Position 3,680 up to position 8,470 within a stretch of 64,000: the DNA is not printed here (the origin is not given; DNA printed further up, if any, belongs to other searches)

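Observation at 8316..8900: Possible internal thioester (TED-like) domain: YCVEP ... AAQALIW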

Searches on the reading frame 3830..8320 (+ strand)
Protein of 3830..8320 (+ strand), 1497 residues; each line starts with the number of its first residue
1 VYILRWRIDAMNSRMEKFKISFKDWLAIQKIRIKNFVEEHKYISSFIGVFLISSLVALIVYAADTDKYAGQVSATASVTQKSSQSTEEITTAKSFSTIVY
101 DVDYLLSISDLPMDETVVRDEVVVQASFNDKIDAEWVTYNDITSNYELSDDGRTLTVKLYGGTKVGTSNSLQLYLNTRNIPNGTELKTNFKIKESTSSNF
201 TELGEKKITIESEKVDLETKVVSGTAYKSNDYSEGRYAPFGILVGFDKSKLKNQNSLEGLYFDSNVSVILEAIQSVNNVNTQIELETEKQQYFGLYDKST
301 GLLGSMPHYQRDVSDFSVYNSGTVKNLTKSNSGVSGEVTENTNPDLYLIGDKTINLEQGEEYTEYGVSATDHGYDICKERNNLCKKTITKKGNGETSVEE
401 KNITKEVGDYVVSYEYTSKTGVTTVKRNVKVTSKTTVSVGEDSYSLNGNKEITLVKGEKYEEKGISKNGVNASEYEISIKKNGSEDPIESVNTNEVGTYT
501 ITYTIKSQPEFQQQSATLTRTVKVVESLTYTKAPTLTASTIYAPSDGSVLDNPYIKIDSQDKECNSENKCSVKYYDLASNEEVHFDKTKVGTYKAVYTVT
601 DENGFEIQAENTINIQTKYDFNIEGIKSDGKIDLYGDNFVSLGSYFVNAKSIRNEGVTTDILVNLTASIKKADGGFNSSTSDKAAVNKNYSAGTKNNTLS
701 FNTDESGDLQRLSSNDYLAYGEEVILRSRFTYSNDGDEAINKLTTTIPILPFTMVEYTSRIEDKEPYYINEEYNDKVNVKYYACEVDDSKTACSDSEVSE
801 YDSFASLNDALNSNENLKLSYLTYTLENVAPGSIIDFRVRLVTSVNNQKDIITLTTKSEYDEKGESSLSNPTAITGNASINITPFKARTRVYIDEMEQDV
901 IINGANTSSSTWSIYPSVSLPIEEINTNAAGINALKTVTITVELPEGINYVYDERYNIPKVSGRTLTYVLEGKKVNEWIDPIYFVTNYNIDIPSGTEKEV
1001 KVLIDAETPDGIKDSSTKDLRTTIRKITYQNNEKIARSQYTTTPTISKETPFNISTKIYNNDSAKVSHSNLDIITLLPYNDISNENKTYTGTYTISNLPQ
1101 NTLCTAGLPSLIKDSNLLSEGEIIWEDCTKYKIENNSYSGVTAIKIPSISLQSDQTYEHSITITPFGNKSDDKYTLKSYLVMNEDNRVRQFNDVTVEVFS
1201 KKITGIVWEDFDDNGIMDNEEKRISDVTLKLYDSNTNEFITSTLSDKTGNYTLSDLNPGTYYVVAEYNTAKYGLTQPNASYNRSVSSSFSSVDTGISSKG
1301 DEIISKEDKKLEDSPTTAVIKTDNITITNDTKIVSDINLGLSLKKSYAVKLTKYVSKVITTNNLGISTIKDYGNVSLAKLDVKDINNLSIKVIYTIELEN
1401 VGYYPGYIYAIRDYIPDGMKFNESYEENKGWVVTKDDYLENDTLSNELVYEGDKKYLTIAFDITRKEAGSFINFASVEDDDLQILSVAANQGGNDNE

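Call 3: search_protein_families(library=pfam, proteins=[window:3830-8320:+], max_evalue=1)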
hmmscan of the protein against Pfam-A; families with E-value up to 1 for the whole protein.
window:3830-8320:+ (1497 aa): 5 families
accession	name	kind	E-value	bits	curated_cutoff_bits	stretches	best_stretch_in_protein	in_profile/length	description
PF16403.11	Bact_surface_Ig-like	-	3.1e-18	66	27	3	445-524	2-71/71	Bacterial surface protein, Ig-like domain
PF17210.9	SdrD_B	-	1.5e-15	57.7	29.7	1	1203-1294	3-92/112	SdrD B-like domain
PF13620.12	CarboxypepD_reg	-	8.1e-05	23.3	32.3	1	1218-1268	8-57/82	Carboxypeptidase regulatory-like domain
PF22902.2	NOMO1-like_9th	-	0.0022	18.2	27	0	1223-1265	12-54/75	BOS complex subunit NOMO1-like, beta sandwich domain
PF23193.1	NOMO_3rd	-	0.061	13.8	27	1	1235-1271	54-90/120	NOMO third transthyretin-like domain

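Call 4: search_protein_families(library=ncbifam, proteins=[window:3830-8320:+], max_evalue=1)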
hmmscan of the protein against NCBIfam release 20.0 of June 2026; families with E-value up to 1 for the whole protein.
window:3830-8320:+ (1497 aa): 0 families
